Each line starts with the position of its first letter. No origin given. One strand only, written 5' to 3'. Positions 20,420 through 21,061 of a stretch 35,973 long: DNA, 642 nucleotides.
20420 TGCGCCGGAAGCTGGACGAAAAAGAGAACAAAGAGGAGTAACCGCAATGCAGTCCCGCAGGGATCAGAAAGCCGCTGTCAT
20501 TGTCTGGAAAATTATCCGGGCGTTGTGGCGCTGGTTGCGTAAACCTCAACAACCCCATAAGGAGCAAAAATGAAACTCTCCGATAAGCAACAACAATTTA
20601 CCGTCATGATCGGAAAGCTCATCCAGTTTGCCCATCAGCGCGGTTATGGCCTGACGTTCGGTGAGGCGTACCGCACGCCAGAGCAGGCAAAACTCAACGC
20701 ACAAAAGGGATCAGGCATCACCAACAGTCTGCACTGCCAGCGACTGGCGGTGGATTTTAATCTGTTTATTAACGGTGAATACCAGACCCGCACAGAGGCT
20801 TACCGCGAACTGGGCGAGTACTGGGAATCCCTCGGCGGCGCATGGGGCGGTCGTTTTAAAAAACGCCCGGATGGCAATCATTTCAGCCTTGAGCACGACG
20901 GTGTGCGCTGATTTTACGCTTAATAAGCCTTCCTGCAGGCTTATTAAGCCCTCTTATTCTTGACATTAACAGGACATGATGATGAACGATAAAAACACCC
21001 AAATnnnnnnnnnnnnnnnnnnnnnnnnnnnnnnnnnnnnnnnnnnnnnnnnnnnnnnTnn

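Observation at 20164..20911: Lysis cassette inside the tail module, with a cationic peptide and no recognisable spanins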

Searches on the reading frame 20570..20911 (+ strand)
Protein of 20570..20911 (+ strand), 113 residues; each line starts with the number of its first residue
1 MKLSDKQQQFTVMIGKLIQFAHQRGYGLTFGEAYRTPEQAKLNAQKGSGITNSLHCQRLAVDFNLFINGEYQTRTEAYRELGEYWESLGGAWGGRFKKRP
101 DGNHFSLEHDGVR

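Call 7: search_protein_families(library=pfam, proteins=[window:20570-20911:+], max_evalue=0.01)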
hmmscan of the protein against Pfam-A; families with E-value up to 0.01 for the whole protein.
window:20570-20911:+ (113 aa): 1 family
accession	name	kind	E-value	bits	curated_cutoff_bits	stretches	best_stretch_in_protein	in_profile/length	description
PF13539.11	Peptidase_M15_4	-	3.8e-11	43.8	25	1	49-106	4-69/70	D-alanyl-D-alanine carboxypeptidase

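Call 8: search_protein_families(library=phrogs, proteins=[window:20570-20911:+], max_evalue=0.01)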
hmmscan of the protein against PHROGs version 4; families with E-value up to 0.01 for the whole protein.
window:20570-20911:+ (113 aa): 5 families
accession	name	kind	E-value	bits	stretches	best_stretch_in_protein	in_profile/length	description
phrog_1768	-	lysis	1.7e-15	56.8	1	5-110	932-1041/1577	endolysin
phrog_465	-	lysis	4e-10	40.5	1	29-110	76-168/292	endolysin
phrog_2649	-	lysis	5.3e-07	30.8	1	17-109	24-129/261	endolysin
phrog_5115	-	moron, auxiliary metabolic gene and host takeover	0.00064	20.1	1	15-110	25-124/283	ferredoxin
phrog_6523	-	lysis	0.0022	18.8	1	18-109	29-131/255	endolysin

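Call 16: find_related_loci(query=window:20570-20911:+, collection=genome_contigs, flank=3000)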
Query window:20570-20911:+ (113 aa) in genome_contigs; peptide patterns used: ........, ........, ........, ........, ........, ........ (x = any residue, [..] = any of these).
254 stretches matched a pattern; 38 encode a relative of the query (tblastn E <= 1e-3); 38 distinct loci.
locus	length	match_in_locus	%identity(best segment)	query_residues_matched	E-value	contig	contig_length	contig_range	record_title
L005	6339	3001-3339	98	1-113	7e-75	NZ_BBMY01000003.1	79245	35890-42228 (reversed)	Escherichia albertii NBRC 107761 = DSM 17582 strain NBRC 107761, whole genome shotgun sequence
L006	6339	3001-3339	81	1-113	8e-61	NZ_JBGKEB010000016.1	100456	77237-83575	Enterobacter sp. KBR-315C3_2022 ctg_16, whole genome shotgun sequence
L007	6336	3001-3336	81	1-113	1e-59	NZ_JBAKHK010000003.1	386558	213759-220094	Enterobacter sp. UNJFSC 003 NODE_3_length_386558_cov_301.416183, whole genome shotgun sequence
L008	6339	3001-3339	80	1-113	6e-60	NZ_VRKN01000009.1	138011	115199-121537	Enterobacter asburiae strain TN152 NODE_9_length_138011_cov_128.184, whole genome shotgun sequence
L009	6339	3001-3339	78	1-113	2e-59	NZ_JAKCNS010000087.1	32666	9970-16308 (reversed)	Kluyvera intermedia strain INSAq229 Aq229_contig_88, whole genome shotgun sequence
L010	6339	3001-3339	79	1-113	2e-59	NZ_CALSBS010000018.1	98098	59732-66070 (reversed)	Pseudocitrobacter vendiensis strain CPO20170097T, whole genome shotgun sequence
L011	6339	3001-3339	79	1-113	2e-59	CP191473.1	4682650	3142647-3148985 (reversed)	Salmonella enterica strain s1 chromosome, complete genome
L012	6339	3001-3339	77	1-113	5e-59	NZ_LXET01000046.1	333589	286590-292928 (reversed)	Hafnia paralvei ATCC 29927 Sequence00046, whole genome shotgun sequence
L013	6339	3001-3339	78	1-113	8e-59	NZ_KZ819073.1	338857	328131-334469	Brenneria corticis strain CFCC 11842 scaffold3, whole genome shotgun sequence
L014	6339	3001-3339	76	1-113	1e-58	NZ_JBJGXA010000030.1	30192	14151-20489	Erwinia sp. AnSW2-5 AnSW2_5_trimmed_(paired)_contig_30, whole genome shotgun sequence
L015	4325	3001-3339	77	1-113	4e-58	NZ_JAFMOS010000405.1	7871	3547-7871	Rahnella perminowiae strain SL6 NODE_242_length_7871_cov_19.086131, whole genome shotgun sequence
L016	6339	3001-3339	76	1-113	5e-58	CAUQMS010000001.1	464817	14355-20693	MAG TPA_asm: uncultured Enterobacterales bacterium isolate ERR9969103_bin.4_MetaWRAP_v1.3_MAG genome assembly, contig: E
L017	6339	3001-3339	76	1-113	1e-57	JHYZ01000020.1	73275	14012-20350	Franconibacter pulveris DSM 19144 Q370DRAFT_scaffold00014.14_C, whole genome shotgun sequence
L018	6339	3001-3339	77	1-113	1e-57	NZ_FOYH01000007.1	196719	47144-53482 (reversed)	Enterobacter sp. kpr-6, whole genome shotgun sequence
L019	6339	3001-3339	76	1-113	2e-57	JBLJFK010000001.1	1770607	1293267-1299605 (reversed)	Ewingella sp. S1.OA.A_B6 NODE_1_length_1770607_cov_55.150077, whole genome shotgun sequence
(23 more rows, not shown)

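Call 41: search_dna_similar(query=window:20570-20911:+, collection=phages, mode=protein, max_rows=40)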
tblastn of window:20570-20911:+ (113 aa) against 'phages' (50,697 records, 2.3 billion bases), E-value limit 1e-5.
Records with a match: 321; places in all: 321; records where one place covers at least 80% of the query: 321.
Best place of each record, by identity: 80-90% 4; 60-80% 15; <60% 302.
By first word of the organism name: Vibrio 255; Pseudomonas 27; Aeromonas 11; Escherichia 9; Salmonella 5; Polaribacter 4; Cronobacter 2; Yersinia 2; Proteus 2; Stenotrophomonas 1; and 3 more.
By host as written in the record: - 250; Pseudomonas aeruginosa 16; Vibrio cyclitrophicus 11; Pseudomonas aeruginosa PAO1 6; Salmonella sp. 4; Vibrio crassostreae 4; Cronobacter sakazakii 2; Yersinia enterocolitica 324 2; and 21 more.
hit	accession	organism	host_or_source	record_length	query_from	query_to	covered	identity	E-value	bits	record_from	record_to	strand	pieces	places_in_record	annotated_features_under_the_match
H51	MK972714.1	Salmonella phage SW3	Salmonella sp.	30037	1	113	100%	81.4%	2e-56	192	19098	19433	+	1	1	M15 family peptidase | holin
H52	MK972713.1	Salmonella phage SW5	Salmonella sp.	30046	1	113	100%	81.4%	2e-56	192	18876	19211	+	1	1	M15 family peptidase | holin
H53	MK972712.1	Salmonella phage SI7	Salmonella sp.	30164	1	113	100%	81.4%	2e-56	192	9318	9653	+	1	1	M15 family peptidase | holin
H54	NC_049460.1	Salmonella phage SI7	Salmonella sp.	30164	1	113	100%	81.4%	2e-56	192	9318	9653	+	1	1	endolysin | holin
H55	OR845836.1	Escherichia phage ECO95 1-6-1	Escherichia coli O157:H7 ATCC 43895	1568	1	113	100%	79.6%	9e-59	193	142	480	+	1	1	record has no annotation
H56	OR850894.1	Salmonella phage S.Kent 1-2-1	Salmonella enterica subsp. enterica ...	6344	1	113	100%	79.6%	1e-56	193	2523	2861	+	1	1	record has no annotation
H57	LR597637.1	Escherichia phage ESSI2_ev239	-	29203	1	113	100%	77.9%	8e-56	191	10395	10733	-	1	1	FIG01219977: hypothetical protein | Holin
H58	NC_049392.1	Escherichia phage ESSI2_ev239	-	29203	1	113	100%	77.9%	8e-56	191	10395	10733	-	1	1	endolysin | holin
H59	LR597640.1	Escherichia phage ESSI2_ev129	-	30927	1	113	100%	77.9%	2e-54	187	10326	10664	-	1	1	hypothetical protein | Holin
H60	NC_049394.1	Escherichia phage ESSI2_ev129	-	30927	1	113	100%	77.9%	2e-54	187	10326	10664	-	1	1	endolysin | holin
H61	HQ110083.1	Cronobacter phage ESSI-2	Cronobacter sakazakii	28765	1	113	100%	77.0%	3e-54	186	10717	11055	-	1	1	hypothetical protein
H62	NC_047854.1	Cronobacter phage ESSI-2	Cronobacter sakazakii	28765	1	113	100%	77.0%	3e-54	186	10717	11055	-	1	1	endolysin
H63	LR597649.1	Escherichia phage ESSI2_ev015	-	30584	1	113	100%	77.0%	2e-53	184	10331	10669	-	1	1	Phage protein | Holin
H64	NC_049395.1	Escherichia phage ESSI2_ev015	-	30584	1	113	100%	77.0%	2e-53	184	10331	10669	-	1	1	endolysin | holin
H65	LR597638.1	Escherichia phage ESSI2_ev040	-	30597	1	113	100%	76.1%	1e-53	184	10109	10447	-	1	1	Phage protein | Holin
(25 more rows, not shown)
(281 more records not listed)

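Call 42: get_annotated_region(hit=H54, flank=2500)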
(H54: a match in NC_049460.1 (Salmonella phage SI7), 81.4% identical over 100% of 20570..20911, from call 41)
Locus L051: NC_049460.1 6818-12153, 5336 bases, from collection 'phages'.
description: Salmonella phage SI7, complete genome.
organism: Salmonella phage SI7 (NCBI taxid 2592212)
taxonomy: Viruses; Duplodnaviria; Heunggongvirae; Uroviricota; Caudoviricetes; Peduoviridae; Irrigatiovirus; Irrigatiovirus SI7
host: Salmonella sp.; source: irrigation water; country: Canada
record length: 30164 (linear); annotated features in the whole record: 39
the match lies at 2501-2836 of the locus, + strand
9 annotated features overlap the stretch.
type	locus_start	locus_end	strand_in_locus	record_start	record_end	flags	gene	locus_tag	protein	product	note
CDS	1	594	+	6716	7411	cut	-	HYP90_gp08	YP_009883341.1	tail completion or Neck1 protein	-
CDS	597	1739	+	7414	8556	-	-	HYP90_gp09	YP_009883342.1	tail sheath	-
CDS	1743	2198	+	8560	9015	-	-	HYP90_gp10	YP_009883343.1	tail protein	-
CDS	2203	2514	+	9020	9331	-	-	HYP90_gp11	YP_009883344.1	holin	-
CDS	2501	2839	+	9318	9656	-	-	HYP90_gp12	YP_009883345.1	endolysin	-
CDS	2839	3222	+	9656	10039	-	-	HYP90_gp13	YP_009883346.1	Rz-like spanin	-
CDS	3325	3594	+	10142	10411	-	-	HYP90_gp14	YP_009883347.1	putative tail assembly chaperone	-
CDS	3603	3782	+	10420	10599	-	-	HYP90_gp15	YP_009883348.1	hypothetical protein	-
CDS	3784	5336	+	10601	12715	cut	-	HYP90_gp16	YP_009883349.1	tail tape measure protein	-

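Call 43: get_annotated_region(hit=H58, flank=2500)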
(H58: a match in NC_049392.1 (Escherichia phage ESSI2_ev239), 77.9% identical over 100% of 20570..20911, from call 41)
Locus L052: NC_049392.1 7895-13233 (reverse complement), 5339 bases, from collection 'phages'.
description: Escherichia phage ESSI2_ev239 genome assembly, chromosome: 1.
organism: Escherichia phage ESSI2_ev239 (NCBI taxid 2695847)
taxonomy: Viruses; Duplodnaviria; Heunggongvirae; Uroviricota; Caudoviricetes; Peduoviridae; Evevirus; Evevirus ev239
host: -; source: -; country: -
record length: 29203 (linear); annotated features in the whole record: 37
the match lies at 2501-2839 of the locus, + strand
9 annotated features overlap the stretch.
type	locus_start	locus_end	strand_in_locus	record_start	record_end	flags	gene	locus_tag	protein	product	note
CDS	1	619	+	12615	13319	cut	-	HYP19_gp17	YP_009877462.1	tail completion or Neck1 protein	-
CDS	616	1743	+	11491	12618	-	-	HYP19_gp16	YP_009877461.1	tail sheath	-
CDS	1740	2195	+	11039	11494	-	-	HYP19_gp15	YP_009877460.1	tail protein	-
CDS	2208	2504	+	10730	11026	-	-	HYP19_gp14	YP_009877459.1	holin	-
CDS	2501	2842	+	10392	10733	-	-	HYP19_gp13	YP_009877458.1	endolysin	-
CDS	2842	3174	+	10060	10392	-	-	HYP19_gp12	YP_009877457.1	Rz-like spanin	-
CDS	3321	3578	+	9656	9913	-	-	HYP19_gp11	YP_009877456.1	putative tail assembly chaperone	-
CDS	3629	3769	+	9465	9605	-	-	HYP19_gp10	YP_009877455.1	hypothetical protein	-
CDS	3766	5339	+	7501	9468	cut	-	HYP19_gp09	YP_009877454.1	tail tape measure protein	-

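Call 85: search_protein_families(library=ncbifam, proteins=[window:20570-20911:+], max_evalue=1)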
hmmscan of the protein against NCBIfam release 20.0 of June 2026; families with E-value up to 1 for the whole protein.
window:20570-20911:+ (113 aa): 0 families

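Call 86: search_solved_structures(query=window:20570-20911:+, max_evalue=0.01, show_alignments=1)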
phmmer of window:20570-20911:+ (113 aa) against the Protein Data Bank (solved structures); distinct sequences matched with E-value up to 0.01: 0.

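Call 88: find_related_loci(query=A3, collection=viral_contigs, flank=1800)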
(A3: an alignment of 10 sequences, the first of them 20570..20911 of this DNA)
Query A3 (113 aa) in viral_contigs; peptide patterns used: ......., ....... (x = any residue, [..] = any of these).
599 stretches matched a pattern (row limit reached: there are more); 531 encode a relative of the query (tblastn E <= 1e-3); the best 80 are kept; 80 distinct loci.
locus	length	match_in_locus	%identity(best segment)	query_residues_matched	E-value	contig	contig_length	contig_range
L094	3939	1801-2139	98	1-113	1e-74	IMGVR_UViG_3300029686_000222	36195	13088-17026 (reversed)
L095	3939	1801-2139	98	1-113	1e-74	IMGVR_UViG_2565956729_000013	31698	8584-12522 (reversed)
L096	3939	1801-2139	97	1-113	4e-74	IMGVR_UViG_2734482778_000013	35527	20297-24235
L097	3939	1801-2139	98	1-113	1e-74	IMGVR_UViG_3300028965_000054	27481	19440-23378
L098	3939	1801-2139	98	1-113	1e-74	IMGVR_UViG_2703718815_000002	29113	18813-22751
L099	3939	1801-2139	98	1-113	1e-74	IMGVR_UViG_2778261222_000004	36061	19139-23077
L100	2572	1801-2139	97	1-113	1e-74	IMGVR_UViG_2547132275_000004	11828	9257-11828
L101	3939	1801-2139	98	1-113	1e-74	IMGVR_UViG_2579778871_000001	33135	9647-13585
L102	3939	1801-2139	98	1-113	1e-74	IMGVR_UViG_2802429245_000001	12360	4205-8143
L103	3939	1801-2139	97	1-113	5e-74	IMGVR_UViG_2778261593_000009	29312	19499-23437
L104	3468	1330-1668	97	1-113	1e-73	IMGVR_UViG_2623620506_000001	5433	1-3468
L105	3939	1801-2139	97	1-113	1e-73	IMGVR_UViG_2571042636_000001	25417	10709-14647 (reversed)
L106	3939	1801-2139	97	1-113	1e-73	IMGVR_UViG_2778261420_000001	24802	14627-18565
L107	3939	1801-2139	96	1-113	4e-73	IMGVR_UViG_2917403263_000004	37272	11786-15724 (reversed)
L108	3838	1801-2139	97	1-113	6e-74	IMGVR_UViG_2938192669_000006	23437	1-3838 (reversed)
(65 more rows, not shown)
